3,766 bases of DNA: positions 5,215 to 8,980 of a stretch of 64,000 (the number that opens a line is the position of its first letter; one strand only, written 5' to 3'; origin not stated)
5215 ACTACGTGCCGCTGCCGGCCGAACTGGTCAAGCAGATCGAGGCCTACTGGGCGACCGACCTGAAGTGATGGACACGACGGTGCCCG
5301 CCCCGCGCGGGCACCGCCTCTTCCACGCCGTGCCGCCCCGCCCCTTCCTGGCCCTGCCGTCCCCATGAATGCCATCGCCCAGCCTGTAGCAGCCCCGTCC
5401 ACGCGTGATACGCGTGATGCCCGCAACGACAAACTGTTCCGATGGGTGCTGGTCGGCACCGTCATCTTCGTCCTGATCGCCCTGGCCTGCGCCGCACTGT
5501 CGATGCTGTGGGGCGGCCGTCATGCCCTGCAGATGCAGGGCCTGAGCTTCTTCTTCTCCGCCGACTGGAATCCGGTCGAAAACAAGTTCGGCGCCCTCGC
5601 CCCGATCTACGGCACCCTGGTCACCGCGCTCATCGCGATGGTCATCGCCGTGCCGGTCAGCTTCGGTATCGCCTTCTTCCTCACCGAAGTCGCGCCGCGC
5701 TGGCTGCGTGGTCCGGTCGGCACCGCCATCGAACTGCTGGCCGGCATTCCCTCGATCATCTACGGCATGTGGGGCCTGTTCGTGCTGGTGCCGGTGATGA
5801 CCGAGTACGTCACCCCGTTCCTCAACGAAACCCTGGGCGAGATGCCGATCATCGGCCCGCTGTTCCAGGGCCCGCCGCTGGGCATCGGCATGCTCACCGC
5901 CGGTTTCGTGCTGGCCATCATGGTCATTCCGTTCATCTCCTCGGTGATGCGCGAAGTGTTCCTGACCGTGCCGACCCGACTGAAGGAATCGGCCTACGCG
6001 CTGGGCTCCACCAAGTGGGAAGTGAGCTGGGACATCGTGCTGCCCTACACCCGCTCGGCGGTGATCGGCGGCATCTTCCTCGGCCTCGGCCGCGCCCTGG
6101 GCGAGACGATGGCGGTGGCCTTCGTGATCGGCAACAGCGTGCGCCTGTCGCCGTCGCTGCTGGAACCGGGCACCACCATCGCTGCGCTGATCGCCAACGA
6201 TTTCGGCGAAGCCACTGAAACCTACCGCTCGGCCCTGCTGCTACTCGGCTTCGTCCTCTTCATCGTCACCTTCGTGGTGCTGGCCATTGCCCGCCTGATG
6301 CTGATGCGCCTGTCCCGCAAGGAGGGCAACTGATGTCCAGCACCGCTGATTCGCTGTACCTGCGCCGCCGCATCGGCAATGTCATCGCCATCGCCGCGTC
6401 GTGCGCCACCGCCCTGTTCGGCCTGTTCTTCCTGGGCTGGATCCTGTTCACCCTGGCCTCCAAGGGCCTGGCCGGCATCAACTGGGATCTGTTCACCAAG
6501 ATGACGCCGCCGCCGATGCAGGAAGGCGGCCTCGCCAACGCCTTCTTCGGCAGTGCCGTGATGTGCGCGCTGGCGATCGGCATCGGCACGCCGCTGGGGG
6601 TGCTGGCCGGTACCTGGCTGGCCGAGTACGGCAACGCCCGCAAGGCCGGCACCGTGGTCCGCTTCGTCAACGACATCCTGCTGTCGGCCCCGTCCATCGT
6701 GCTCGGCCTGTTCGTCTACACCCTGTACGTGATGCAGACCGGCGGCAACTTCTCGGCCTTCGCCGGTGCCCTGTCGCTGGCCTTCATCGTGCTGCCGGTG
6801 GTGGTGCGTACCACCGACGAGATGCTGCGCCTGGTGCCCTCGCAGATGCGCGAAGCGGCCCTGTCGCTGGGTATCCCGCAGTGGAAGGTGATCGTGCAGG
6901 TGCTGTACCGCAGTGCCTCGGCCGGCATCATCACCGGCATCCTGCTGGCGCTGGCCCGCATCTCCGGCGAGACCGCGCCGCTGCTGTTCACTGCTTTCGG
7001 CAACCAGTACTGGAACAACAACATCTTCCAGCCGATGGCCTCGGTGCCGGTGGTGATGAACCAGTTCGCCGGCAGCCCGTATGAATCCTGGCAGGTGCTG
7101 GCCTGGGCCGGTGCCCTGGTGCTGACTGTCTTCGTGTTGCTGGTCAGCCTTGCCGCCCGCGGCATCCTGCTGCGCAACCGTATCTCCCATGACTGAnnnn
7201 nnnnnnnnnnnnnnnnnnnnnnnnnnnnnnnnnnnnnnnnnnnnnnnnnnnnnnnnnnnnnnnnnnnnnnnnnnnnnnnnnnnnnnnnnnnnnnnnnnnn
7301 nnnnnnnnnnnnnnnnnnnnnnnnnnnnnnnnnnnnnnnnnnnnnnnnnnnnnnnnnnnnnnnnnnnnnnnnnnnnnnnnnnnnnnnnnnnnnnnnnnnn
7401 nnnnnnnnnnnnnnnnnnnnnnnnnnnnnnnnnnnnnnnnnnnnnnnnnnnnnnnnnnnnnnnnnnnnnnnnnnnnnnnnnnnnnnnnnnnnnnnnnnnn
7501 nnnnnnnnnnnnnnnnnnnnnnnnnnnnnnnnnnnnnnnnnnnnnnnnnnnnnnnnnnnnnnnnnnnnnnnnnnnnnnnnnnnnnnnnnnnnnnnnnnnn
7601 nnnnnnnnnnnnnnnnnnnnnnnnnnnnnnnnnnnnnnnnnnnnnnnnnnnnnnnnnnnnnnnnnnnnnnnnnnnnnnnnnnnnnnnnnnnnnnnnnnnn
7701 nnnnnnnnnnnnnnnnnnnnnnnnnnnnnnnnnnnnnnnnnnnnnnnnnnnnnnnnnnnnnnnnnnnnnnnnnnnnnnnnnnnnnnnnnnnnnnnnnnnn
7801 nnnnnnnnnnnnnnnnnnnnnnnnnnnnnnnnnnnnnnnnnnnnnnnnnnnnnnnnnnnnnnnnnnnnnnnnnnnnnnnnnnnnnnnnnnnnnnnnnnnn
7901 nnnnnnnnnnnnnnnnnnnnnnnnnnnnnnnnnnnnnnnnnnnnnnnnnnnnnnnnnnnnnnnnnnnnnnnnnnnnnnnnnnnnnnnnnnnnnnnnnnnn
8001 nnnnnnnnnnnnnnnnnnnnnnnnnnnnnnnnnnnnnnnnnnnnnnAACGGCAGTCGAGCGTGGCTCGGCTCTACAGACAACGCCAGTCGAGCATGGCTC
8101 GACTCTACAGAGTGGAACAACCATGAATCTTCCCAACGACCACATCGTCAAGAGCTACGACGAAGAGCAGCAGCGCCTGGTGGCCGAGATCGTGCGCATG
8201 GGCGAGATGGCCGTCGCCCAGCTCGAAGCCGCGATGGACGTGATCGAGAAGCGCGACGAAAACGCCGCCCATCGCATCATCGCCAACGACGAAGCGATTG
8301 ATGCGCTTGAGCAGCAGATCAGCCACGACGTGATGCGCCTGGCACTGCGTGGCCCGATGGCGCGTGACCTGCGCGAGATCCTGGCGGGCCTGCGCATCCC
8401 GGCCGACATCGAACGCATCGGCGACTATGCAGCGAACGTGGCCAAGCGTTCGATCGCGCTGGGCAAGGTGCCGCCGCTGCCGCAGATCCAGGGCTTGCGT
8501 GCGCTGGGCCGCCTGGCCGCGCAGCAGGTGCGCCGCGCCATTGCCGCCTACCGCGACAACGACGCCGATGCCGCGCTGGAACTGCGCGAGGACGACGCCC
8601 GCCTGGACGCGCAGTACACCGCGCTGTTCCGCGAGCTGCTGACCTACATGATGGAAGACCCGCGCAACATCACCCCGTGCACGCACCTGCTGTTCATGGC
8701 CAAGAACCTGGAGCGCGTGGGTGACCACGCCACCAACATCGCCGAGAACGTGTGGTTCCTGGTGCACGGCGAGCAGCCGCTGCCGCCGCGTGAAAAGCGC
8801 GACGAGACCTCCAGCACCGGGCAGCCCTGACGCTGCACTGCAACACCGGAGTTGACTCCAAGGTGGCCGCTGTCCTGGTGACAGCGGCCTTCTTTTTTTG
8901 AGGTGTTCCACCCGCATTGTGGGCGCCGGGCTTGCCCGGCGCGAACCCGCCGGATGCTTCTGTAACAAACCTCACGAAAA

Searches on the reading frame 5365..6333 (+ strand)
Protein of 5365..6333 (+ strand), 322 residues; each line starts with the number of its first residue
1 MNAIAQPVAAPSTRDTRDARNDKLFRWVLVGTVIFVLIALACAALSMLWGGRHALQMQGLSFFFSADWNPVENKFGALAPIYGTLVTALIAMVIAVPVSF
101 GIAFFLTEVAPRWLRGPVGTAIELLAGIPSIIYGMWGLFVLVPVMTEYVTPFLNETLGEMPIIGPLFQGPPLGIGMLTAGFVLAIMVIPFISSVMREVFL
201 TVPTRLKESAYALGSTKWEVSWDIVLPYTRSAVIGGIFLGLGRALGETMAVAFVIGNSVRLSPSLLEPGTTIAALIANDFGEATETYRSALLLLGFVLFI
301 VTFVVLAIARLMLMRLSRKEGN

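Call 21: search_protein_families(library=ncbifam, proteins=[window:5365-6333:+], max_evalue=0.00001)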
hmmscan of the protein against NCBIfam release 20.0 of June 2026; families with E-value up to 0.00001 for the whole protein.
window:5365-6333:+ (322 aa): 12 families
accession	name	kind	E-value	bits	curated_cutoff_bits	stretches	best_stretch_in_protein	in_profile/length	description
NF008435.0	PRK11275.1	equivalog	4.4e-115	384.2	502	1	19-322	13-318/319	phosphate ABC transporter permease PstC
TIGR02138.1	phosphate_pstC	equivalog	1.5e-90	303.3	196.45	1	22-315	1-294/296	phosphate ABC transporter permease subunit PstC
TIGR00974.1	3a0107s02c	equivalog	1.5e-37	129.2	193.45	1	26-314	5-268/272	phosphate ABC transporter permease PstA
NF008430.0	PRK11268.1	equivalog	6.4e-13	48.4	439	1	182-311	159-285/295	phosphate ABC transporter permease PstA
TIGR02139.1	permease_CysT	equivalog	2e-10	40.8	246.1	1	166-311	120-257/265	sulfate ABC transporter permease subunit CysT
TIGR00969.1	3a0106s02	subfamily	1.3e-09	37.9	240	1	158-309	123-266/272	sulfate ABC transporter permease subunit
TIGR01581.1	Mo_ABC_porter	hypoth_equivalog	1.4e-08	34.5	210.3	1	84-259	26-186/225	ABC transporter permease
TIGR02141.1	modB_ABC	equivalog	2.1e-08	34.1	182.6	1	85-308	4-201/208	molybdate ABC transporter permease subunit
NF008208.0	PRK10971.1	equivalog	2e-07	30.8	415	1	180-258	144-222/277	sulfate/thiosulfate ABC transporter permease CysT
NF006939.0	PRK09421.1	equivalog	2.1e-07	30.6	262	1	139-254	56-172/230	molybdate ABC transporter permease subunit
TIGR02140.1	permease_CysW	equivalog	3.8e-06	26.6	329.1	1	26-258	2-211/261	sulfate ABC transporter permease subunit CysW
NF038017.1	ABC_perm1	subfamily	5.1e-06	26.6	100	0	86-258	7-153/184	ABC transporter permease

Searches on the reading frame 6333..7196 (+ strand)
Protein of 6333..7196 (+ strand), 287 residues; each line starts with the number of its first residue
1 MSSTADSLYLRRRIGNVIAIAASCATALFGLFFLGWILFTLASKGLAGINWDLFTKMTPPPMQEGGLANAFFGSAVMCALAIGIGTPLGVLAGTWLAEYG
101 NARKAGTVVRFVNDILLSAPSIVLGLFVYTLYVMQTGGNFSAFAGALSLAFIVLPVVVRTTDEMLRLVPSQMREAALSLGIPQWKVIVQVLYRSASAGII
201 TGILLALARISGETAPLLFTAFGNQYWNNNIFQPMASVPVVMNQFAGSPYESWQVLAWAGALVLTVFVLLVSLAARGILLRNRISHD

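Call 21: search_protein_families(library=ncbifam, proteins=[window:6333-7196:+], max_evalue=0.00001)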
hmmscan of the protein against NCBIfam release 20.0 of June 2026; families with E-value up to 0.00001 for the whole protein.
window:6333-7196:+ (287 aa): 13 families
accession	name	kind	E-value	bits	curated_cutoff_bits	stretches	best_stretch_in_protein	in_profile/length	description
NF008430.0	PRK11268.1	equivalog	4.1e-107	357.6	439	1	7-282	18-293/295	phosphate ABC transporter permease PstA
TIGR00974.1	3a0107s02c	equivalog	3.6e-86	288.7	193.45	1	18-279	3-267/272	phosphate ABC transporter permease PstA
TIGR02138.1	phosphate_pstC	equivalog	4.4e-30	104.7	196.45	1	25-281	20-294/296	phosphate ABC transporter permease subunit PstC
NF008435.0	PRK11275.1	equivalog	5.7e-11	42.1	502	1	144-280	172-310/319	phosphate ABC transporter permease PstC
TIGR02139.1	permease_CysT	equivalog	2.7e-10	40.3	246.1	1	141-271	131-253/265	sulfate ABC transporter permease subunit CysT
NF008208.0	PRK10971.1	equivalog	3e-09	36.8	415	1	137-245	135-242/277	sulfate/thiosulfate ABC transporter permease CysT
TIGR02141.1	modB_ABC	equivalog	5.1e-08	32.8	182.6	1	80-216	9-154/208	molybdate ABC transporter permease subunit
TIGR00969.1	3a0106s02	subfamily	1.4e-07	31.3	240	1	140-230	141-230/272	sulfate ABC transporter permease subunit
NF038017.1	ABC_perm1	subfamily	2e-07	31.2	100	1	77-214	4-143/184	ABC transporter permease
NF007047.0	PRK09500.1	equivalog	2.9e-07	30.3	326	1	45-207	33-193/257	spermidine/putrescine ABC transporter permease PotC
NF006939.0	PRK09421.1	equivalog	1.2e-06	28.1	262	1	125-274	78-215/230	molybdate ABC transporter permease subunit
TIGR03262.1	PhnU2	equivalog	3.6e-06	25.9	593.25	1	64-191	327-458/546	putative 2-aminoethylphosphonate ABC transporter permease subunit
TIGR01581.1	Mo_ABC_porter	hypoth_equivalog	5.9e-06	25.9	210.3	1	139-221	100-182/225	ABC transporter permease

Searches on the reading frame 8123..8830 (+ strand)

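Call 21: search_protein_families(library=ncbifam, proteins=[window:8123-8830:+], max_evalue=0.00001)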
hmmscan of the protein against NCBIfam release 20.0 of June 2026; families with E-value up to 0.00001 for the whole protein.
window:8123-8830:+ (235 aa): 2 families
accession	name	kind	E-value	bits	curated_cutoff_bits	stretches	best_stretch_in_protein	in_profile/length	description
TIGR02135.1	phoU_full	equivalog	1.3e-59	201.4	130.25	1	10-218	1-211/212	phosphate signaling complex protein PhoU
NF008332.0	PRK11115.1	equivalog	2.7e-45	154.8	342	1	5-217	7-220/239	phosphate signaling complex protein PhoU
